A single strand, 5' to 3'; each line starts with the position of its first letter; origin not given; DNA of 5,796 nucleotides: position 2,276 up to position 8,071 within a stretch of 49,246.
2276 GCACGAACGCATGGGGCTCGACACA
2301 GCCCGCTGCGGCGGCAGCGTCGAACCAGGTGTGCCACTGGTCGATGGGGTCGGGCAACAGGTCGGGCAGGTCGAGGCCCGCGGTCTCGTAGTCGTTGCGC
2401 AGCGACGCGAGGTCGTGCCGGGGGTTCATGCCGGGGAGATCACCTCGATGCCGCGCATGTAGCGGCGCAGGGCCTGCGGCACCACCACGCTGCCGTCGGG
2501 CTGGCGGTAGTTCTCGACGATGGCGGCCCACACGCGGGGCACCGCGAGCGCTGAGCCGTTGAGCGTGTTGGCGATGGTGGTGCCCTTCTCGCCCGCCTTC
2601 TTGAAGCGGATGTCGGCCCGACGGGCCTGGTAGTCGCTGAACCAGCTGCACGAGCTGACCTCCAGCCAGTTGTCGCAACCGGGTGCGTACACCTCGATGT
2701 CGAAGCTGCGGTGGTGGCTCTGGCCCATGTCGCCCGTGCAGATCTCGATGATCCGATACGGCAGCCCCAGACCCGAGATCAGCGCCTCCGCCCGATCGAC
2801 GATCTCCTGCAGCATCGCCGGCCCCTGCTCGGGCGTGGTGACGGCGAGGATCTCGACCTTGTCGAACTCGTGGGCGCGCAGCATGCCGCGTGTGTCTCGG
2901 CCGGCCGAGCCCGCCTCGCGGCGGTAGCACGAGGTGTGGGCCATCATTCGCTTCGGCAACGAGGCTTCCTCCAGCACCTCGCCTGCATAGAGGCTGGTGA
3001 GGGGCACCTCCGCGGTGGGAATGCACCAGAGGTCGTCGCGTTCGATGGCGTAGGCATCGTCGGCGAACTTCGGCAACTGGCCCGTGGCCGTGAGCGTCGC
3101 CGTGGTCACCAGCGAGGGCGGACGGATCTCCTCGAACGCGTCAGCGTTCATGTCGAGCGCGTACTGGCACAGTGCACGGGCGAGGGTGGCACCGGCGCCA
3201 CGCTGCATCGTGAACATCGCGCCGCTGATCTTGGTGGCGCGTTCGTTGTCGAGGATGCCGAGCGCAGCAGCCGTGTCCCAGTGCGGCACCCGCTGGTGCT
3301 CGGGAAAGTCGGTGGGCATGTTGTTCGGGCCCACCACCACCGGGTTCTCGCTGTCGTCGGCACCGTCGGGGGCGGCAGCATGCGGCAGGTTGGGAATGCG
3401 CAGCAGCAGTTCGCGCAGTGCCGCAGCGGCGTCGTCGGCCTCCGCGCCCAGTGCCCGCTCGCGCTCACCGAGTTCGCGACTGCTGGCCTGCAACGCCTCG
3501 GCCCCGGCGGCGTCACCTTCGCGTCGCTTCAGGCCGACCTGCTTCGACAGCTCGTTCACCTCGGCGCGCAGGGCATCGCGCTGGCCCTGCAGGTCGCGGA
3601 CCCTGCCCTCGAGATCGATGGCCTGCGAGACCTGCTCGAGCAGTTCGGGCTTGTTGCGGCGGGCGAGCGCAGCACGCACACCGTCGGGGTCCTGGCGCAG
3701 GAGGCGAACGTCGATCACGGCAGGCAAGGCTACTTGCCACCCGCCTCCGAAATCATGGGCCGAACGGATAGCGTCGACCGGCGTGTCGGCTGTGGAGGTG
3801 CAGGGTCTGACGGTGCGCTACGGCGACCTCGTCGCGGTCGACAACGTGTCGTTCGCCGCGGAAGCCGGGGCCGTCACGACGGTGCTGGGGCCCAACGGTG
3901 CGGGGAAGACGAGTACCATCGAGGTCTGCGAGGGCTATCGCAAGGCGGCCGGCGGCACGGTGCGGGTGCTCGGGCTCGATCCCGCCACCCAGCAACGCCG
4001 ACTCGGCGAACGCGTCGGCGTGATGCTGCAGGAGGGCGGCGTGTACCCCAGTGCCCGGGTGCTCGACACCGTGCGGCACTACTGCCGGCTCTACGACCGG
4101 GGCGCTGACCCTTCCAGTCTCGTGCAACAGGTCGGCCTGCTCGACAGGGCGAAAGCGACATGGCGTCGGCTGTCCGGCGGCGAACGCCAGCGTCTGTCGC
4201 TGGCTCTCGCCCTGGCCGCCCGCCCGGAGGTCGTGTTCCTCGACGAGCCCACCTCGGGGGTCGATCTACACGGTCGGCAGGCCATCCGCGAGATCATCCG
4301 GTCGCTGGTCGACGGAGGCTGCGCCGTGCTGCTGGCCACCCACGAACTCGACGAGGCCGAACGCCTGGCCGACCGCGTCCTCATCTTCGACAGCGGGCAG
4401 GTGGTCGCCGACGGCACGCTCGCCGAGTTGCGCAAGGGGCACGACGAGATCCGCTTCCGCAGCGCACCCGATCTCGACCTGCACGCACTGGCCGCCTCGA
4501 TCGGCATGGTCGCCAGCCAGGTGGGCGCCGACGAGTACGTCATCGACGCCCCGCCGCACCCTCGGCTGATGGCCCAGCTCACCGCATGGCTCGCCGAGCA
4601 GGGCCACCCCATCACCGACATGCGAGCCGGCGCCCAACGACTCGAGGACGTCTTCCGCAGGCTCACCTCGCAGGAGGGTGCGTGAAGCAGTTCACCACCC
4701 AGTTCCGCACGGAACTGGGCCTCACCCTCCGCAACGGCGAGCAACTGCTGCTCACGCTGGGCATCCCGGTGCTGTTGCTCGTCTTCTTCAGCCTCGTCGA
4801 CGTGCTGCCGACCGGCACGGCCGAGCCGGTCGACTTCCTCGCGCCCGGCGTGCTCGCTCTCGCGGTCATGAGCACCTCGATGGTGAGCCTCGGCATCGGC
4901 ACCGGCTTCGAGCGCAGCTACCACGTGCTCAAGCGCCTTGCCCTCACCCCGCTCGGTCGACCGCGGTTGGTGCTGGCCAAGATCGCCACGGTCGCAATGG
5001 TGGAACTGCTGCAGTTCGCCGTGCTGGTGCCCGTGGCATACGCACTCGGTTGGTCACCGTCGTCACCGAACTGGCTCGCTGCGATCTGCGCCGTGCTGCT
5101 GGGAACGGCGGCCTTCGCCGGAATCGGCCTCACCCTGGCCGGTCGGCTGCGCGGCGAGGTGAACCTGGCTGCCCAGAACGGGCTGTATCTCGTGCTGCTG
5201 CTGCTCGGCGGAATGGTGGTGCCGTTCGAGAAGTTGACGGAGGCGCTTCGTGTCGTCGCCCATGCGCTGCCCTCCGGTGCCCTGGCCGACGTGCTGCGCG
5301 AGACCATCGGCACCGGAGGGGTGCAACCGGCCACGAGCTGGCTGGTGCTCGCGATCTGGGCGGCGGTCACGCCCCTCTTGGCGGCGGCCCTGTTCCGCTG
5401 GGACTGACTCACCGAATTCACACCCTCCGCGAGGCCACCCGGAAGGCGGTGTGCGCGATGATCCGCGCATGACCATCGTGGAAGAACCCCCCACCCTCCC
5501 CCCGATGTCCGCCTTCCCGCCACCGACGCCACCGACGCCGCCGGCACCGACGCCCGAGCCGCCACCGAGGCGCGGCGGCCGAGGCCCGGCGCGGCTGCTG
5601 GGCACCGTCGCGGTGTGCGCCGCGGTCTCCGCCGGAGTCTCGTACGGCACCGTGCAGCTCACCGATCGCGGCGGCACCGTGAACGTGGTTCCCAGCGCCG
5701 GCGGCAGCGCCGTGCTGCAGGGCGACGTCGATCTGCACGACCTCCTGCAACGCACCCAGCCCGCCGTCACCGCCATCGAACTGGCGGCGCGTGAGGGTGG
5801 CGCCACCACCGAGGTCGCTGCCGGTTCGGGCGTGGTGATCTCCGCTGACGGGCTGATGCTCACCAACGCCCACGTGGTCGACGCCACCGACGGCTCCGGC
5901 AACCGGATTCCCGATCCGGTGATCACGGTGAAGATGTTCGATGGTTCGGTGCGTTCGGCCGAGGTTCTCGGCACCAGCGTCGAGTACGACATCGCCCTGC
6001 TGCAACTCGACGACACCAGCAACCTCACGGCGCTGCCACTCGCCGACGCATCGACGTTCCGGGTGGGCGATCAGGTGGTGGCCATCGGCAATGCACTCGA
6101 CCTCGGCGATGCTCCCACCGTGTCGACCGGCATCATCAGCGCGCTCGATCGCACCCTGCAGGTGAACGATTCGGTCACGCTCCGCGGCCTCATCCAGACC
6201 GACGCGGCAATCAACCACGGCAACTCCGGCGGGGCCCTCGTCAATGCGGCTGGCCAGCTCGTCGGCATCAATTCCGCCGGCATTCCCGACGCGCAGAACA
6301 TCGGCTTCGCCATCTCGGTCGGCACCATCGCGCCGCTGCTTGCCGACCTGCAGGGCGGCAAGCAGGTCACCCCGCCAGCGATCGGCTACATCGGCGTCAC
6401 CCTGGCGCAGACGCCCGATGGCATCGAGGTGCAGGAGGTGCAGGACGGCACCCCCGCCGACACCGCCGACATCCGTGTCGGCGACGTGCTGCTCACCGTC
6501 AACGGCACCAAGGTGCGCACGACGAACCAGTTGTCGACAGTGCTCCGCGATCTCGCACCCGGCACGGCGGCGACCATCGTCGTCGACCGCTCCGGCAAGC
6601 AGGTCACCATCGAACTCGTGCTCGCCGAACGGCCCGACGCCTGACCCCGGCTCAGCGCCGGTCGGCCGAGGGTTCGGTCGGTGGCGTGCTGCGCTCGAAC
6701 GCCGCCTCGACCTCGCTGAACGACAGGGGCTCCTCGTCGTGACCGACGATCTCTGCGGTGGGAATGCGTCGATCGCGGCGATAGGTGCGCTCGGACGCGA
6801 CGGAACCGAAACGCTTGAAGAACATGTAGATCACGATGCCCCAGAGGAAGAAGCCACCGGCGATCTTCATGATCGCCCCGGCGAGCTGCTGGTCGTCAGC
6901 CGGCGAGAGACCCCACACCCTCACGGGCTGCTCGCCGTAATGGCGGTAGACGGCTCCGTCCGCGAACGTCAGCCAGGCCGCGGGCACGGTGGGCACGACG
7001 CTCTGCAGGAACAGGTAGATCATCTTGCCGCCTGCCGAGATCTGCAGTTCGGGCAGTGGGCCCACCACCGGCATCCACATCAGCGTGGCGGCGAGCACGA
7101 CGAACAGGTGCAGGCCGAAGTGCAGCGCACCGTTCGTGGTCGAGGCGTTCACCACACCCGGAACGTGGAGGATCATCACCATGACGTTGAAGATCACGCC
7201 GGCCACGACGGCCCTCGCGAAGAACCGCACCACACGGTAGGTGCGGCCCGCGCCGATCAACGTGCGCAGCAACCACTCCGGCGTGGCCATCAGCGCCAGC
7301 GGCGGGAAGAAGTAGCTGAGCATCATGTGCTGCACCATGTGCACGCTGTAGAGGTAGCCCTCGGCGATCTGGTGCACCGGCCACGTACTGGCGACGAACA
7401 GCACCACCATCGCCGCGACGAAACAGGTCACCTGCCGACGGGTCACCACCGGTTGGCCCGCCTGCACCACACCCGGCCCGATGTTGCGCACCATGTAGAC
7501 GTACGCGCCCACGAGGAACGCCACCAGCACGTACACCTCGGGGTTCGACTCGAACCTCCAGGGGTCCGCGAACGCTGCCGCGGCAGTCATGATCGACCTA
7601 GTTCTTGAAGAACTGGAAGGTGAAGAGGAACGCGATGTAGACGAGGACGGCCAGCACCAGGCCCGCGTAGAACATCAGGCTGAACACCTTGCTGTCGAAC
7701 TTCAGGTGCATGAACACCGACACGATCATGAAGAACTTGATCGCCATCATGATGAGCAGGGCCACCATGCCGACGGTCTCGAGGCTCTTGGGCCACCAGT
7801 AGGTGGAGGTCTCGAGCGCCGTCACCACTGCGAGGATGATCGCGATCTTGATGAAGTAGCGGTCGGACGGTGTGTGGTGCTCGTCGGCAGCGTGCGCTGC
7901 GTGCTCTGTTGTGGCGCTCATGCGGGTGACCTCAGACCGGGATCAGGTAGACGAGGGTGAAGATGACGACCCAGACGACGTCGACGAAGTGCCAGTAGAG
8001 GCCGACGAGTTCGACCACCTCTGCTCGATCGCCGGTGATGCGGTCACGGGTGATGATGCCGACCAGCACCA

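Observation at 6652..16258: Nine-gene co-directional oxidase array with a three-gene ligand-less 'shadow oxidase' module between ctaB and ctaCDEF-ctaG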

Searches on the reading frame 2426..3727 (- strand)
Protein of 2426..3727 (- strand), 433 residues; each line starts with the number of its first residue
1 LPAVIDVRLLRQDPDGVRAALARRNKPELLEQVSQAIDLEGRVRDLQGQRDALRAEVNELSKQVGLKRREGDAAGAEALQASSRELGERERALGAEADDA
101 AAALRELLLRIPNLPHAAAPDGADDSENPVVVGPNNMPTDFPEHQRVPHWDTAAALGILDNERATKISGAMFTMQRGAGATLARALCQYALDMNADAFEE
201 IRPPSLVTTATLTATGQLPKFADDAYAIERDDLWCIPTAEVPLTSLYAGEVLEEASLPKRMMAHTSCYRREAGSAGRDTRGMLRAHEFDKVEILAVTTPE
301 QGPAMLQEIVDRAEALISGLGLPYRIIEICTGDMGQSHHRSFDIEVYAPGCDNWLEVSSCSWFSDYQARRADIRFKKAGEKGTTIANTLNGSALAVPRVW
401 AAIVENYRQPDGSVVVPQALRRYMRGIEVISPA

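Call 50: search_protein_families(library=pfam, proteins=[window:2426-3727:-], max_evalue=0.001)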
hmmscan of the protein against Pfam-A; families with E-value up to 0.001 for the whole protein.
window:2426-3727:- (433 aa): 2 families
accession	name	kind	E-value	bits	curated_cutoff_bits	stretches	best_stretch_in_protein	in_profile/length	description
PF00587.30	tRNA-synt_2b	-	2e-28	100.1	29.3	1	230-407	8-179/179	tRNA synthetase class II core domain (G, H, P, S and T)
PF02403.27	Seryl_tRNA_N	-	8.1e-20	71.5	28.2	1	4-115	1-108/108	Seryl-tRNA synthetase N-terminal domain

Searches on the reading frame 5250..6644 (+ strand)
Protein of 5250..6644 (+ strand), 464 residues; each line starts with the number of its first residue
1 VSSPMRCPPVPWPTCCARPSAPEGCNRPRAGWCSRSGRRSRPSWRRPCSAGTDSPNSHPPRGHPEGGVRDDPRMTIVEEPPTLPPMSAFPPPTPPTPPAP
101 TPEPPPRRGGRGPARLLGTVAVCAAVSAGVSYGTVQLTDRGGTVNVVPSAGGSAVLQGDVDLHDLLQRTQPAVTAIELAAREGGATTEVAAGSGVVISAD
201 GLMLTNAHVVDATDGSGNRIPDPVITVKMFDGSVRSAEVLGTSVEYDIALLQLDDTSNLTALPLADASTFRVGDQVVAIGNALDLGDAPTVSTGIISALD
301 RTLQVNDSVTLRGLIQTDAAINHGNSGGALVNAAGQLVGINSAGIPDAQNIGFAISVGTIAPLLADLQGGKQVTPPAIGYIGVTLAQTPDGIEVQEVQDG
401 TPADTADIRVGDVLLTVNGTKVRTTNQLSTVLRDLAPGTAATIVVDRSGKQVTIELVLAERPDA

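Call 50: search_protein_families(library=pfam, proteins=[window:5250-6644:+], max_evalue=0.001)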
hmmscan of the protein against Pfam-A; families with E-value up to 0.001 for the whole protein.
window:5250-6644:+ (464 aa): 6 families
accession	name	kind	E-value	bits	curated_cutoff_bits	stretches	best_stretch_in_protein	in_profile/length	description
PF13365.12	Trypsin_2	-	2e-31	110.1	27.6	1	192-340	1-144/144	Trypsin-like peptidase domain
PF00089.32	Trypsin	-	5.6e-19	69.3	20.6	1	193-362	28-218/220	Trypsin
PF13180.12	PDZ_2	-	2.3e-16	60.3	27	1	379-456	1-78/80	PDZ domain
PF17820.7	PDZ_6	-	3.6e-12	46.3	27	1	394-447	2-54/54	PDZ domain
PF00595.29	PDZ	-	2.6e-09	37.8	23.2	1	379-431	10-66/81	PDZ domain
PF10459.15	Peptidase_S46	-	1.6e-05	24.3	22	0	191-210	48-67/698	Peptidase S46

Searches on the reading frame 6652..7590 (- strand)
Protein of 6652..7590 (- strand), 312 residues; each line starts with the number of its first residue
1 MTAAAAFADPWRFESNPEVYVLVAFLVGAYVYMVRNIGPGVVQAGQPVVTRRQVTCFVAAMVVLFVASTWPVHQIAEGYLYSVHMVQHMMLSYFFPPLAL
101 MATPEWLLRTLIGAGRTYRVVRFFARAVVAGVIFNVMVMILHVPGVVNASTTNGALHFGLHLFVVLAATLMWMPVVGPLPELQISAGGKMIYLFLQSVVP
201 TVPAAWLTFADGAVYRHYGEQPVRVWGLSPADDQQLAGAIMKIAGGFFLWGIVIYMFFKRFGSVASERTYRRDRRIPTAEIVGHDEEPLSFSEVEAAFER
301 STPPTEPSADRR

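Call 4: search_protein_families(library=pfam, proteins=[window:6652-7590:-], max_evalue=0.01)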
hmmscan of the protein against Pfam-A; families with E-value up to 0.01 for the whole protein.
window:6652-7590:- (312 aa): 1 family
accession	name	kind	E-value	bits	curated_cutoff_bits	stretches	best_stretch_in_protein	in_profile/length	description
PF09678.15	Caa3_CtaG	-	1.6e-42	146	27.7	1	30-259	3-233/237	Cytochrome c oxidase caa3 assembly factor (Caa3_CtaG)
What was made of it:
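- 6652..7590 (-): ctaG: Caa3_CtaG assembly factor. Pfam PF09678 at 146 bits (call 4).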

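Call 5: search_protein_families(library=ncbifam, proteins=[window:6652-7590:-], max_evalue=0.01)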
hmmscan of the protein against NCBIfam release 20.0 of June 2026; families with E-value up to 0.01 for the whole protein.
window:6652-7590:- (312 aa): 1 family
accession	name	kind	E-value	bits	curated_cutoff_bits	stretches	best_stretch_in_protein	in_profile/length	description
TIGR02737.1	caa3_CtaG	equivalog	2.1e-27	96.4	279.35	1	17-222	13-216/281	cytochrome c oxidase assembly factor CtaG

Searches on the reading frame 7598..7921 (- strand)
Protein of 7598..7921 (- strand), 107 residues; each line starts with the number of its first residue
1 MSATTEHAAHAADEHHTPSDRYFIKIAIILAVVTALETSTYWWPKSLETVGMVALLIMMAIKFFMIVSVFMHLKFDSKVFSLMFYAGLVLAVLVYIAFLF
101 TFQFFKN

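Call 4: search_protein_families(library=pfam, proteins=[window:7598-7921:-], max_evalue=0.01)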
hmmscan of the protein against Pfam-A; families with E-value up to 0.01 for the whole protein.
window:7598-7921:- (107 aa): 1 family
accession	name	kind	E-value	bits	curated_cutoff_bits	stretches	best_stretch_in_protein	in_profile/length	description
PF03626.19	COX4_pro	-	9.9e-07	29.5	28.9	1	25-94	2-70/72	Prokaryotic Cytochrome C oxidase subunit IV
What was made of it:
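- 7598..7921 (-): ctaF: Bacillus-type subunit IV (107 aa). Pfam COX4_pro at 29.5 bits (call 4).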

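Call 5: search_protein_families(library=ncbifam, proteins=[window:7598-7921:-], max_evalue=0.01)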
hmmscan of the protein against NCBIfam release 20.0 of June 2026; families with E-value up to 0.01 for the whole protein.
window:7598-7921:- (107 aa): 1 family
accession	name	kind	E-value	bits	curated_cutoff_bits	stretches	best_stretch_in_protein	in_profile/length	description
TIGR02229.1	caa3_sub_IV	subfamily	4.7e-07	30.5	37.25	1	15-98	2-86/92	caa(3)-type oxidase, subunit IV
